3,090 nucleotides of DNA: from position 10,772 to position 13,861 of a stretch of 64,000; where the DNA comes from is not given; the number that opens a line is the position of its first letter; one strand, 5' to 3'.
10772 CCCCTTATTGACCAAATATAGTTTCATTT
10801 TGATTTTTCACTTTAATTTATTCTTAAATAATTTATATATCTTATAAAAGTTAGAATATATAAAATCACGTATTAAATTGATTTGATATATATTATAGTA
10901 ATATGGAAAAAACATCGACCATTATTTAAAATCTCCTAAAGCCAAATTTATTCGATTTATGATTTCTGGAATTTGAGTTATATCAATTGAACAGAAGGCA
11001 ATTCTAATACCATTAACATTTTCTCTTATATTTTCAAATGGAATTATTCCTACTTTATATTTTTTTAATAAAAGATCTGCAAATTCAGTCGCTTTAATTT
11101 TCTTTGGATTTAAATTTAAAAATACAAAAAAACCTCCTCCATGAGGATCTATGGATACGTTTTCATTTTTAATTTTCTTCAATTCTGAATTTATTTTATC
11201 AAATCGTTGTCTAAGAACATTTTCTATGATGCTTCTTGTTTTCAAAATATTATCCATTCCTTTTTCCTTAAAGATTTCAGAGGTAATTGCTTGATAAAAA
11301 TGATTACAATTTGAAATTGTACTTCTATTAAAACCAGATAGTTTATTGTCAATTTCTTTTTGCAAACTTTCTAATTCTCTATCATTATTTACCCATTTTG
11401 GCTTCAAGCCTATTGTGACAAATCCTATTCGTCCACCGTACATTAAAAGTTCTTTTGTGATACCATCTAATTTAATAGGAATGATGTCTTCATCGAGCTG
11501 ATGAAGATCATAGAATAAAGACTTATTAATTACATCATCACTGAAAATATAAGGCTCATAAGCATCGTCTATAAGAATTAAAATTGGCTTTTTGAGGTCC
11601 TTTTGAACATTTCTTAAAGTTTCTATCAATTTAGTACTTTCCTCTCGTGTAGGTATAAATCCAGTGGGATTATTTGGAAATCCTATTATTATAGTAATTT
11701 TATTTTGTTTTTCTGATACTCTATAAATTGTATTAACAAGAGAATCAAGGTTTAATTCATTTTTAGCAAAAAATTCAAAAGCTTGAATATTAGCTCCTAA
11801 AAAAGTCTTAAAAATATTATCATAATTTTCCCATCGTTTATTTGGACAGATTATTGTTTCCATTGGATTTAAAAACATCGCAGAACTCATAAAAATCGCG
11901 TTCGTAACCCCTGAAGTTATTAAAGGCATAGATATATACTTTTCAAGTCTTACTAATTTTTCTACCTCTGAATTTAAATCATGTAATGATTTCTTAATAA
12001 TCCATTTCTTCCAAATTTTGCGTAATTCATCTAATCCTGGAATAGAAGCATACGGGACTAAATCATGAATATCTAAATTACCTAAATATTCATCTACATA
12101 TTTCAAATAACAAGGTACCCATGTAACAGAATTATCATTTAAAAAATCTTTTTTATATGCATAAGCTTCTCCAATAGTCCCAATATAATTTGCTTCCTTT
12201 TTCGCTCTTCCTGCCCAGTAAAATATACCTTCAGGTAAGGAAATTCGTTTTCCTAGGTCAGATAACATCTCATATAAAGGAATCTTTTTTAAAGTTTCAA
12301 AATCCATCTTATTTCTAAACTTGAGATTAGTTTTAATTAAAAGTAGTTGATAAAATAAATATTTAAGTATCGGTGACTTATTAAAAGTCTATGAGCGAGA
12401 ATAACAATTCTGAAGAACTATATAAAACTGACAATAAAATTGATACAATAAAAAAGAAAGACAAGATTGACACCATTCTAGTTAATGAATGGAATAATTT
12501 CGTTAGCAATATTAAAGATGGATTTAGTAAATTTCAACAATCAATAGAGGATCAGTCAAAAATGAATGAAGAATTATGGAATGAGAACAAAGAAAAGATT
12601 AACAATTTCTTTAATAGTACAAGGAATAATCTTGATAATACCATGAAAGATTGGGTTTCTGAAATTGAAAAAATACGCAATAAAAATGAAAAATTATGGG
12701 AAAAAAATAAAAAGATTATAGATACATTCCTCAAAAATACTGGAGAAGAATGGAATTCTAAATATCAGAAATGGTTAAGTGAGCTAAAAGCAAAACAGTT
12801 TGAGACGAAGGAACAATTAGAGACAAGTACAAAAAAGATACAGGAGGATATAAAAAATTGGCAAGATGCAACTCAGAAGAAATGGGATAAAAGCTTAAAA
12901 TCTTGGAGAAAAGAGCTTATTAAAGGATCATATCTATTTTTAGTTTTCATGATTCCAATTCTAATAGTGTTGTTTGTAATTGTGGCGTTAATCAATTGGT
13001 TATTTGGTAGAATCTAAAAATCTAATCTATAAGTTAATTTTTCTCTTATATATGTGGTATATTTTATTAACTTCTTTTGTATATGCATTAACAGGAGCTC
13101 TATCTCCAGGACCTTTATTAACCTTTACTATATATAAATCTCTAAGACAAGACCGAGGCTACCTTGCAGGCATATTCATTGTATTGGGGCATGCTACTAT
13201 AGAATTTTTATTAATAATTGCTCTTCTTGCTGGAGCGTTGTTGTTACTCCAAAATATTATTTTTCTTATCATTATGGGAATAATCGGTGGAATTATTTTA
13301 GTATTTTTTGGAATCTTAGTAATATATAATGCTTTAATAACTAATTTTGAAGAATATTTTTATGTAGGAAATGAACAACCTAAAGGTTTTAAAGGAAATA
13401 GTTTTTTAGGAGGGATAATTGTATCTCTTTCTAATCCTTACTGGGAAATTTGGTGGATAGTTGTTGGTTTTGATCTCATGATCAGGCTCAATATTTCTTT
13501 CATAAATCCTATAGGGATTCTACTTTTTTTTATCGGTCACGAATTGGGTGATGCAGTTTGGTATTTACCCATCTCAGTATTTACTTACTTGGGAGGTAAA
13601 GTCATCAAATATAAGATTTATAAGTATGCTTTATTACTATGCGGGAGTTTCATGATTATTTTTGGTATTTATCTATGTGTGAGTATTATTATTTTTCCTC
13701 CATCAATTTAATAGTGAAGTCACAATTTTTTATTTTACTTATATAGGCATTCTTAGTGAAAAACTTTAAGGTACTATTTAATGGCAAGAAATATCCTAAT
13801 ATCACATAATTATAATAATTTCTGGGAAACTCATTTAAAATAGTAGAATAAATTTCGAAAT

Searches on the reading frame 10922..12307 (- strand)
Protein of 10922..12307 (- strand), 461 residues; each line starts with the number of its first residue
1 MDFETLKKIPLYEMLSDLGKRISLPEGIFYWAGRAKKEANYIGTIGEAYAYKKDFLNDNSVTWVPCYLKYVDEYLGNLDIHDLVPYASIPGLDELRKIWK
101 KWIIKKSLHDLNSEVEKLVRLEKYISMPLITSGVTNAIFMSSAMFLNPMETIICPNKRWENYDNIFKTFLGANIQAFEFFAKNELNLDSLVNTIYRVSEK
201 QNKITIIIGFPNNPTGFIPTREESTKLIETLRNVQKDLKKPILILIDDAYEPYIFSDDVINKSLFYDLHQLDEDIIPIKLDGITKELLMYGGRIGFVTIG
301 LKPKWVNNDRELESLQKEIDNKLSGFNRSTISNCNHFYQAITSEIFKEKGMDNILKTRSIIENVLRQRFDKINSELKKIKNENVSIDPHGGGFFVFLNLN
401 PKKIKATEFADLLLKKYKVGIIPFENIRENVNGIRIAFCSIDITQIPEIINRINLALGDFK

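Call 38: search_protein_families(library=pfam, proteins=[window:10922-12307:-], max_evalue=0.00001)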
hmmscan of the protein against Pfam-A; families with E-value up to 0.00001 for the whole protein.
window:10922-12307:- (461 aa): 1 family
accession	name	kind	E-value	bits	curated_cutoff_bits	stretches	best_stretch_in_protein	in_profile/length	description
PF00155.27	Aminotran_1_2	-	3.4e-25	89.4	19.7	1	125-453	66-361/361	Aminotransferase class I and II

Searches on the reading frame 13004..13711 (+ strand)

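Call 63: search_protein_families(library=pfam, proteins=[window:13004-13711:+], max_evalue=0.0001)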
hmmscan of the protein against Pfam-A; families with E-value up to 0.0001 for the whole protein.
window:13004-13711:+ (235 aa): 1 family
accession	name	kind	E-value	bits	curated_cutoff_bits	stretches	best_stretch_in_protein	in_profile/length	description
PF01810.24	LysE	-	4.5e-28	98.5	25.6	1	30-226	2-191/193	LysE type translocator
